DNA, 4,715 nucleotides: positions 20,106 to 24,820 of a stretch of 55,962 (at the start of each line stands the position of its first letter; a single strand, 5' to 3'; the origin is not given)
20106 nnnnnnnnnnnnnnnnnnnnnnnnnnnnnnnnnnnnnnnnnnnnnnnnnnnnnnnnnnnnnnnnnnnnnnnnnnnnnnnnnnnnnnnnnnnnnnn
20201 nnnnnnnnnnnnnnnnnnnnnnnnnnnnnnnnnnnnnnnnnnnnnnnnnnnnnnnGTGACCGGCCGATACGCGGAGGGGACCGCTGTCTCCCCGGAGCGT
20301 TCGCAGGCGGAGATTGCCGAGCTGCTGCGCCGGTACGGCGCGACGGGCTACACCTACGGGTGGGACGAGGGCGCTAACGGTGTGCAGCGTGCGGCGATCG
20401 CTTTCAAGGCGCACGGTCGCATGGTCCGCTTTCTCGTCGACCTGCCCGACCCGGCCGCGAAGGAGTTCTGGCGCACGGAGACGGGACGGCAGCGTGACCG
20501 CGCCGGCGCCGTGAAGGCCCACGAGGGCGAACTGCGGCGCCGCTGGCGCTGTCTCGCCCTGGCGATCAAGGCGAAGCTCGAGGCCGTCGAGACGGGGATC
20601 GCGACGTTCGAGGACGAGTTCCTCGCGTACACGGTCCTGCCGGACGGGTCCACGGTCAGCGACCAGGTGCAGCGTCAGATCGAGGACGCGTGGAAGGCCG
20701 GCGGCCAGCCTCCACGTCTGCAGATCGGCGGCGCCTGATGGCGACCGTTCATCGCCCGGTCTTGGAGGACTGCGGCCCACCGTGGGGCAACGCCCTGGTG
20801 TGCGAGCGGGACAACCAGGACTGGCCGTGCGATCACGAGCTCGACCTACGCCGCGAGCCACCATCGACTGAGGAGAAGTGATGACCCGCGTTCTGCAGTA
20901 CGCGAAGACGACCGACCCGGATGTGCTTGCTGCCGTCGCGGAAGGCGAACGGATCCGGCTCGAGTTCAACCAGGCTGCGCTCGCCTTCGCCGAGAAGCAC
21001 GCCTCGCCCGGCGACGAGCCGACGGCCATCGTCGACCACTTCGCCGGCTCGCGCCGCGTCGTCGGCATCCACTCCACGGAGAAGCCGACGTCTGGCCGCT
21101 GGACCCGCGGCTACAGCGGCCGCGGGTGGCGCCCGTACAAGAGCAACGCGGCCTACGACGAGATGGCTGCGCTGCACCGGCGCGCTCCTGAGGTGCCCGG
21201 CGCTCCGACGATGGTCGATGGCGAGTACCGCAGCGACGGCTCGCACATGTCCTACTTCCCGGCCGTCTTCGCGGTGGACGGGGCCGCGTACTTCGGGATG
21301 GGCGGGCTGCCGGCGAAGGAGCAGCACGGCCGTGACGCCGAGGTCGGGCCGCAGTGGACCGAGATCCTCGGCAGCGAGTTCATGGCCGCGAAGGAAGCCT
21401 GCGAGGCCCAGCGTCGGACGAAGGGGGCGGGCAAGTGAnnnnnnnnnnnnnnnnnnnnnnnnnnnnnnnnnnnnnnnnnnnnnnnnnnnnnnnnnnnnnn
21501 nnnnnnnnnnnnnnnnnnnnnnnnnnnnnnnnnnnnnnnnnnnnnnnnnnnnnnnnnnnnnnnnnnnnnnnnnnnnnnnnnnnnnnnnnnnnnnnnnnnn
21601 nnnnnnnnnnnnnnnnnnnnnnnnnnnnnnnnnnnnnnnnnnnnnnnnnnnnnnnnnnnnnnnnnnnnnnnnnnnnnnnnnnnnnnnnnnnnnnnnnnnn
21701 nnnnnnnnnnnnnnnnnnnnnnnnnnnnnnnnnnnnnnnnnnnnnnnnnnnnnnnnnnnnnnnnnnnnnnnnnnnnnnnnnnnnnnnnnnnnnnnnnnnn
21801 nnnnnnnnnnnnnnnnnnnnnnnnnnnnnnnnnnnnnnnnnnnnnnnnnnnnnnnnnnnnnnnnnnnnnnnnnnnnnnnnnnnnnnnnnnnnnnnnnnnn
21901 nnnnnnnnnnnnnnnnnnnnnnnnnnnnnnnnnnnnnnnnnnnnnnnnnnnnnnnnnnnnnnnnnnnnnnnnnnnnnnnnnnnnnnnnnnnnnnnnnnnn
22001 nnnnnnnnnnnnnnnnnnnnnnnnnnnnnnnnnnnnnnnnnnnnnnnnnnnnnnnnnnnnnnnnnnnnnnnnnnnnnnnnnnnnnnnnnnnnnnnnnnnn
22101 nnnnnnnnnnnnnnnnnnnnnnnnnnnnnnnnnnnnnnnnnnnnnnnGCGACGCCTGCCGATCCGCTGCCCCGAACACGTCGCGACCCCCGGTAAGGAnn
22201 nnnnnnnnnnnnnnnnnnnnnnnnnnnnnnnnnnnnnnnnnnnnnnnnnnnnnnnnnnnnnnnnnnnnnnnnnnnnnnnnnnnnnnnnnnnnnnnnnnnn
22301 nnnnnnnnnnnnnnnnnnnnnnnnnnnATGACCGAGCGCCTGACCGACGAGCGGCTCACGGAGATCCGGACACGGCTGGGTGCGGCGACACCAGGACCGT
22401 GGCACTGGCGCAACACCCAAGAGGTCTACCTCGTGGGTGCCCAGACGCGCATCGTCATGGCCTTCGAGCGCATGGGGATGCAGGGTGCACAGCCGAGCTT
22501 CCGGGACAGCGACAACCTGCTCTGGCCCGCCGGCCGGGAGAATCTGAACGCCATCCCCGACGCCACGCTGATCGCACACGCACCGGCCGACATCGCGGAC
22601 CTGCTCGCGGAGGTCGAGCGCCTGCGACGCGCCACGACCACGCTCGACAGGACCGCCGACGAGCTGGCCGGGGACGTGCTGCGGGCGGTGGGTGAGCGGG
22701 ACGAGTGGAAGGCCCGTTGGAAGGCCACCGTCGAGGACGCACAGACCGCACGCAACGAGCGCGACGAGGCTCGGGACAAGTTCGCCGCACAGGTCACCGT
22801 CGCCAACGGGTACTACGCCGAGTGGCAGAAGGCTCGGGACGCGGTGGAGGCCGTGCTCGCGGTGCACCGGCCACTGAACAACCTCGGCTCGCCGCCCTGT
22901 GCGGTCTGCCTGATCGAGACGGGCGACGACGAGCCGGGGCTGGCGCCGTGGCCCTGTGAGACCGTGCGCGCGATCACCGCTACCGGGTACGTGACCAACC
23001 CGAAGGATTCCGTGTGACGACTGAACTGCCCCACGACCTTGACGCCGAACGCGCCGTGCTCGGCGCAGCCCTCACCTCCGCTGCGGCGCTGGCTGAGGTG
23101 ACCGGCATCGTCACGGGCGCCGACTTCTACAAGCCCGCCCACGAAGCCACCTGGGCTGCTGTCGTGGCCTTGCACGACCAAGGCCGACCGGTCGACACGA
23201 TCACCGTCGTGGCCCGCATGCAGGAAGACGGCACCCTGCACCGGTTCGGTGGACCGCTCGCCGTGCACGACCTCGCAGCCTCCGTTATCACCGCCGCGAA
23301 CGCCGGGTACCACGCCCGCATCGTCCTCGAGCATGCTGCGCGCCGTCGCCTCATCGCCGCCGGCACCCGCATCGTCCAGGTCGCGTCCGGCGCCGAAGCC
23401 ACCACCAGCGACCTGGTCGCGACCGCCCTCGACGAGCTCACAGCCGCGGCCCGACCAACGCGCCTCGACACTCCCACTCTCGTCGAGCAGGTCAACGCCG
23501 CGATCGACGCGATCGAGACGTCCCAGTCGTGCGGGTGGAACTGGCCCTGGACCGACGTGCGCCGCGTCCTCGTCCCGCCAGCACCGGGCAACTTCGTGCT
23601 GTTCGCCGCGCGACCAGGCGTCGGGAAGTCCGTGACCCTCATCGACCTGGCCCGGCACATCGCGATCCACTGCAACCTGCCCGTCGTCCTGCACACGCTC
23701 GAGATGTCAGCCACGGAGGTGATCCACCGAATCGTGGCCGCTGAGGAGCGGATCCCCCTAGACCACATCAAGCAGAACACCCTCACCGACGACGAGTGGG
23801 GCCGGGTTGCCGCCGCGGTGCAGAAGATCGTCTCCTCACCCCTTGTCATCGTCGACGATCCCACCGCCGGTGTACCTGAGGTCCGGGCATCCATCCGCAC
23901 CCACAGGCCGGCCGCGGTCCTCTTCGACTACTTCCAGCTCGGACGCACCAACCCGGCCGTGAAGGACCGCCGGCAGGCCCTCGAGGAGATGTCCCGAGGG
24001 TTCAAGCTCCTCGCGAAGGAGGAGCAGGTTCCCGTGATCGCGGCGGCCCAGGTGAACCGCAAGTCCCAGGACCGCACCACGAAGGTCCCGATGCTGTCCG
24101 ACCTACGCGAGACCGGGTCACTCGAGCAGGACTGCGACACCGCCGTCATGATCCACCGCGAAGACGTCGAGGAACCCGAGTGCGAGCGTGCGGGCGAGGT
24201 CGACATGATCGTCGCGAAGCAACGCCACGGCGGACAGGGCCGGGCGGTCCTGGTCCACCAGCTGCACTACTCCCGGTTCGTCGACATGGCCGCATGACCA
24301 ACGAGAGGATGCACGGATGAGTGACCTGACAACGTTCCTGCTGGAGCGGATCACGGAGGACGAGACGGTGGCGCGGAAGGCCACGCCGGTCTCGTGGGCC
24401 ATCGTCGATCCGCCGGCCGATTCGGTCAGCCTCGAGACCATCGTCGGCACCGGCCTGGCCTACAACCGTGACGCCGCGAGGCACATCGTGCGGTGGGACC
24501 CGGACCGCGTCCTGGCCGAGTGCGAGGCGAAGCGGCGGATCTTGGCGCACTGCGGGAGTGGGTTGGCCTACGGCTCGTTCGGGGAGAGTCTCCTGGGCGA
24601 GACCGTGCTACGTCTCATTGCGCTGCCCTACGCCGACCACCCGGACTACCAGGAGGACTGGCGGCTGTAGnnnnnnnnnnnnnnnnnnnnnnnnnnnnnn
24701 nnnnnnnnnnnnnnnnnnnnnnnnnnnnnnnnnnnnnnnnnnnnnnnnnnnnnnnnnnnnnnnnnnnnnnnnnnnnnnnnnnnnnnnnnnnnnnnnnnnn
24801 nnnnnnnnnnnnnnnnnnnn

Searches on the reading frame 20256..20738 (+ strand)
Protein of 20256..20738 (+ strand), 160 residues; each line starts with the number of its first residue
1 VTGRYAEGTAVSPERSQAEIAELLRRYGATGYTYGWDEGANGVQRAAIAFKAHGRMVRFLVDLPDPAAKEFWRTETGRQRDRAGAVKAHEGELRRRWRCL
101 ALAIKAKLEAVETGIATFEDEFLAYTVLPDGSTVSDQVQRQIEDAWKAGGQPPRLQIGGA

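Call 18: search_protein_families(library=pfam, proteins=[window:20256-20738:+], max_evalue=0.01)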
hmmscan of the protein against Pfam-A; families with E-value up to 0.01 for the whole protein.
window:20256-20738:+ (160 aa): 0 families

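Call 51: search_protein_families(library=phrogs, proteins=[window:20256-20738:+], max_evalue=0.001)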
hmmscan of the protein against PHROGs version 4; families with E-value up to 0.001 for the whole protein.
window:20256-20738:+ (160 aa): 1 family
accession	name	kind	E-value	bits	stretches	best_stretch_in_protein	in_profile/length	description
phrog_17260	-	unknown function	3.5e-47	161.2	1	4-155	3-149/158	-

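Call 83: search_solved_structures(query=window:20256-20738:+, max_evalue=10)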
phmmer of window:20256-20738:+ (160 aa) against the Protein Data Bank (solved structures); distinct sequences matched with E-value up to 10: 5.
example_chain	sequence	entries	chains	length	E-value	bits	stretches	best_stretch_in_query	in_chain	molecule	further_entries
7qg8_v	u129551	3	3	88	0.37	13.8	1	64-100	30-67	30S ribosomal protein S21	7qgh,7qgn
6iu5_A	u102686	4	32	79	0.63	13.1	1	12-51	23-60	VIT1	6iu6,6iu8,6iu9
3stb_C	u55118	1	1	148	0.74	12.8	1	89-131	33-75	RNA-editing complex protein MP42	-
3nhv_A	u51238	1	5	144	1.1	12.3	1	32-85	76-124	BH2092 protein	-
4dni_A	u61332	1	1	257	2.1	11.4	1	89-131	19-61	Fusion protein of RNA-editing complex proteins MP42 and MP18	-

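Call 85: find_homologous_proteins(query=window:20256-20738:+, max_evalue=0.001)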
Query window:20256-20738:+ (160 aa): 1162 proteins with E <= 0.001 among 1316 candidates; the best 120 are listed.
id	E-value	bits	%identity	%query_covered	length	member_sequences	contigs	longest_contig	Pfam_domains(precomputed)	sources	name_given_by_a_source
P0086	7.5e-101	352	100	100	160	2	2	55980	-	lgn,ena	-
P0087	5.0e-89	314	89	99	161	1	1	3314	-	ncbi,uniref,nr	ncbi:hypothetical protein [Cellulomonas sp. HZM]|uniref:hypothetical protein n=1 Tax=Cellulomonas sp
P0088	3.8e-66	240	72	99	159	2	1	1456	-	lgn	-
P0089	1.4e-64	235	73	98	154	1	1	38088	-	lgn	-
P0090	2.0e-64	234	72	98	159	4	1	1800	-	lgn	-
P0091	1.3e-60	222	69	97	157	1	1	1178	-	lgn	-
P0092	1.1e-59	219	69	97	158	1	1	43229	-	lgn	-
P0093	2.4e-59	218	69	98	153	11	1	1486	-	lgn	-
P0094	9.2e-59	216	64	99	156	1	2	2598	-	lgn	-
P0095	2.0e-57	211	64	100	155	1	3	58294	-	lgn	-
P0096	1.9e-55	205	64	98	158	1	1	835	-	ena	-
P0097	2.1e-55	205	63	99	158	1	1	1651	-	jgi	jgi:hypothetical protein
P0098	1.2e-54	202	64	100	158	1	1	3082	-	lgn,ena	-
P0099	1.4e-54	202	66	99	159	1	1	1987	-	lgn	-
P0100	4.5e-54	200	64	99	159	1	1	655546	-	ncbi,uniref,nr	ncbi:hypothetical protein [Occultella kanbiaonis]|uniref:hypothetical protein n=1 Tax=Occultella kan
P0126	9.4e-50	186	60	97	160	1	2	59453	-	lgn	-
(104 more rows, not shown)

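Call 87: find_encoding_contigs(protein=P0100, flank=10000, max_places=1)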
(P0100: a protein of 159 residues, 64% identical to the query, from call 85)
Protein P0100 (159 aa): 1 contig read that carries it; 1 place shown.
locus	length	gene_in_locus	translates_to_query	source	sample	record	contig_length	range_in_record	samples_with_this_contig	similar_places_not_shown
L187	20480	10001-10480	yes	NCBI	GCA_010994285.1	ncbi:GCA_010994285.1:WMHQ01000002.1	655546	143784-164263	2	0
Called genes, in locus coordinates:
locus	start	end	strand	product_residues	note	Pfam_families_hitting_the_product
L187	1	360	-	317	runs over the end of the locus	PF00528:BPD_transp_1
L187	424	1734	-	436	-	PF01547:SBP_bac_1, PF13416:SBP_bac_8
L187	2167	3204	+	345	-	PF00356:LacI, PF13407:Peripla_BP_4 (weak), PF00532:Peripla_BP_1, PF13377:Peripla_BP_3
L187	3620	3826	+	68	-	-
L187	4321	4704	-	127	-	PF06114:Peptidase_M78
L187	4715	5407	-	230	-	PF13560:HTH_31 (faint)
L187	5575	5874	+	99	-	PF01381:HTH_3 (faint), PF13560:HTH_31 (weak)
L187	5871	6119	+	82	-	PF12728:HTH_17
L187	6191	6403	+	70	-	-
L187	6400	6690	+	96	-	-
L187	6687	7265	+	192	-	-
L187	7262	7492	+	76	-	-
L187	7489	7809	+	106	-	-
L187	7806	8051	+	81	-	-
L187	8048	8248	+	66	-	-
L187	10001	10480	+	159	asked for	-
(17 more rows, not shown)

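Call 88: find_encoding_contigs(protein=P0095, flank=10000, max_places=1)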
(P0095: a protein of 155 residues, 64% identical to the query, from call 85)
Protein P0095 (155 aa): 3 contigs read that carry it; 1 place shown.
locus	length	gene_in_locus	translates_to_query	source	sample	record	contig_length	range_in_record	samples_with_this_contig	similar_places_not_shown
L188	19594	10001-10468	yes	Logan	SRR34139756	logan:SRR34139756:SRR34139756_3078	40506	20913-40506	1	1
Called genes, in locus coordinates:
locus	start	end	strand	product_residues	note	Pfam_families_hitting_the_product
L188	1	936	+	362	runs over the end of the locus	PF25852:DUF6242_C (faint)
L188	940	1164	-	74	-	-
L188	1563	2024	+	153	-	-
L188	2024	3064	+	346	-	PF12705:PDDEXK_1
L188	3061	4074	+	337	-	PF14359:DUF4406, PF18909:dGTP_diPhyd_N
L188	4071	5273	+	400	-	PF13479:AAA_24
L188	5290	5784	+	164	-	-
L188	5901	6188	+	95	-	-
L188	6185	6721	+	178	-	-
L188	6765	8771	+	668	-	PF03796:DnaB_C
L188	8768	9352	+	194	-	-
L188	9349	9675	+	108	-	-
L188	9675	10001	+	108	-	-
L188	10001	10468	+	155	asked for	-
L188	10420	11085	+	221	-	-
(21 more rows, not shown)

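Call 89: find_encoding_contigs(protein=P0126, flank=10000, max_places=1)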
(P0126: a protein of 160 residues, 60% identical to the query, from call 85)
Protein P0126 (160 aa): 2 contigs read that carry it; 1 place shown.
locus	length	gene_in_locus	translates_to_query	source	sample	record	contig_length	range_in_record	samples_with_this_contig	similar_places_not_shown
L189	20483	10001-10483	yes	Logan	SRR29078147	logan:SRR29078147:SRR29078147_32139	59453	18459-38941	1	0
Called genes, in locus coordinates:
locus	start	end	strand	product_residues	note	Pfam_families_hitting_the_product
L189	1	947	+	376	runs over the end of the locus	-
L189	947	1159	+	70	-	-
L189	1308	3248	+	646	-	PF01391:Collagen (weak)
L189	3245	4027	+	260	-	-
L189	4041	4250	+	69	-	-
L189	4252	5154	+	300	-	-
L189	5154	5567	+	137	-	-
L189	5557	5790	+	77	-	-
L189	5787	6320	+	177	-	-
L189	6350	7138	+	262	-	PF01471:PG_binding_1, PF09374:PG_binding_3 (faint)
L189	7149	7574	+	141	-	-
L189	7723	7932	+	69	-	-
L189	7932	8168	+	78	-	-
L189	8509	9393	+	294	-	PF12705:PDDEXK_1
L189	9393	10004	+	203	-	PF24623:Phage_zn_bind_8 (weak)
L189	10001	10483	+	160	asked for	-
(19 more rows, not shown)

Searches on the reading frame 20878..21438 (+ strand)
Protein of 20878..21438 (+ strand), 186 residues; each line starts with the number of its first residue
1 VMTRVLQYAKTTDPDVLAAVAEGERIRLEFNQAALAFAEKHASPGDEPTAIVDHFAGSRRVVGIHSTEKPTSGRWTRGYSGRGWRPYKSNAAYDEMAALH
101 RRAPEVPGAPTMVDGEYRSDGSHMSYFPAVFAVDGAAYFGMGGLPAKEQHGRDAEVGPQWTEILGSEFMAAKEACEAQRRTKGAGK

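Call 18: search_protein_families(library=pfam, proteins=[window:20878-21438:+], max_evalue=0.01)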
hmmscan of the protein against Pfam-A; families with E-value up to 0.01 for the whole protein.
window:20878-21438:+ (186 aa): 0 families

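Call 51: search_protein_families(library=phrogs, proteins=[window:20878-21438:+], max_evalue=0.001)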
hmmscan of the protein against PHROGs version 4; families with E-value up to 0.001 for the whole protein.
window:20878-21438:+ (186 aa): 2 families
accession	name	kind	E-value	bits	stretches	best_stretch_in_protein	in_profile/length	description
phrog_23732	-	unknown function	1.5e-13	51.9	1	5-175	3-172/176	-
phrog_2314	-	unknown function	7.4e-07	30.3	0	129-178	132-171/173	-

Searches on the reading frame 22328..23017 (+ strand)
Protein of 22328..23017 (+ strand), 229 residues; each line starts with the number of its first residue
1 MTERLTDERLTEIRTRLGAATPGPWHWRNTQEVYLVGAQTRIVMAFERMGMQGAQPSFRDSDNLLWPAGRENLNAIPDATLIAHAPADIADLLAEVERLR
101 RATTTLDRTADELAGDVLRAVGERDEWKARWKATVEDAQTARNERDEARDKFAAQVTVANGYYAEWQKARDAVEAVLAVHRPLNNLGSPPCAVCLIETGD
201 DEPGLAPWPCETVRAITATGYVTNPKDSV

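Call 33: search_protein_families(library=pfam, proteins=[window:22328-23017:+], max_evalue=0.01)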
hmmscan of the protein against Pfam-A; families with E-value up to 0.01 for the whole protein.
window:22328-23017:+ (229 aa): 0 families

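Call 51: search_protein_families(library=phrogs, proteins=[window:22328-23017:+], max_evalue=0.001)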
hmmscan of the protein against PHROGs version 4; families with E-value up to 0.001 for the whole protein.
window:22328-23017:+ (229 aa): 4 families
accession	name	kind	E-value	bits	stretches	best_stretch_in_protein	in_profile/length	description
phrog_722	-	unknown function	3.2e-06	28.1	1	9-157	60-174/198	-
phrog_1138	-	unknown function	4.2e-05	24.6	1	16-176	13-128/228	-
phrog_1667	-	unknown function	0.00011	23.7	1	9-102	5-67/133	-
phrog_4029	-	unknown function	0.00031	22.1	1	19-169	13-123/144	-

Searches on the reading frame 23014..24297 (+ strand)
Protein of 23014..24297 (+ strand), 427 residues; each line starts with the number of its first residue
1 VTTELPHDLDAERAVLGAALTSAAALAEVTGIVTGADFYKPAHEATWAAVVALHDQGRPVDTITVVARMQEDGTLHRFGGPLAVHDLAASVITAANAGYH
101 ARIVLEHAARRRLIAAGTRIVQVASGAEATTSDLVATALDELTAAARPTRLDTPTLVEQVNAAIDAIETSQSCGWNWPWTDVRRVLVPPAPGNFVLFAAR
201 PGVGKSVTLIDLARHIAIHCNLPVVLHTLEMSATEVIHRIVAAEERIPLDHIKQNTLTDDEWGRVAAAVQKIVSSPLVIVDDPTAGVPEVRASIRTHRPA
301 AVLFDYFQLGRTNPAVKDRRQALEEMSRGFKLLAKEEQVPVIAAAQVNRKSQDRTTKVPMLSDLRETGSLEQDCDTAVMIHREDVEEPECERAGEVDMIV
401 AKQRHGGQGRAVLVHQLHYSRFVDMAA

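Call 33: search_protein_families(library=pfam, proteins=[window:23014-24297:+], max_evalue=0.01)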
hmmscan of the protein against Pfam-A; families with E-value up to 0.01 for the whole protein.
window:23014-24297:+ (427 aa): 3 families
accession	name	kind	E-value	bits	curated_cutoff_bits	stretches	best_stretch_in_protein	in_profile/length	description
PF03796.21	DnaB_C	-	2.3e-60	204.5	27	1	191-423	18-254/255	DnaB-like helicase C terminal domain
PF00772.26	DnaB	-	1.5e-25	89.7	23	1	5-106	2-103/103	DnaB-like helicase N terminal domain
PF13481.12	AAA_25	-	3.8e-09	36.9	27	1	191-350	32-193/195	AAA domain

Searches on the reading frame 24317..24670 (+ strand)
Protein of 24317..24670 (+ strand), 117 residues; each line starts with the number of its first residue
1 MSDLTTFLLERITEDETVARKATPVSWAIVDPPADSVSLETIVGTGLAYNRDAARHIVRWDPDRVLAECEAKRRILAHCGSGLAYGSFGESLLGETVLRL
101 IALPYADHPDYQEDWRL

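Call 33: search_protein_families(library=pfam, proteins=[window:24317-24670:+], max_evalue=0.01)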
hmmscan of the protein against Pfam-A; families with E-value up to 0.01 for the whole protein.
window:24317-24670:+ (117 aa): 1 family
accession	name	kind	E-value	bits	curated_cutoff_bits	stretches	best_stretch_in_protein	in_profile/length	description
PF19730.4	DUF6221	-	6.9e-32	111.1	27.6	1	1-116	1-121/122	Family of unknown function (DUF6221)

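Call 51: search_protein_families(library=phrogs, proteins=[window:24317-24670:+], max_evalue=0.001)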
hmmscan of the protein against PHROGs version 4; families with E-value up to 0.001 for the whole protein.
window:24317-24670:+ (117 aa): 1 family
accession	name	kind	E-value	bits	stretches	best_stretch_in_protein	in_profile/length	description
phrog_6326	-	unknown function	1.3e-22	81.6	1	1-116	151-269/272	-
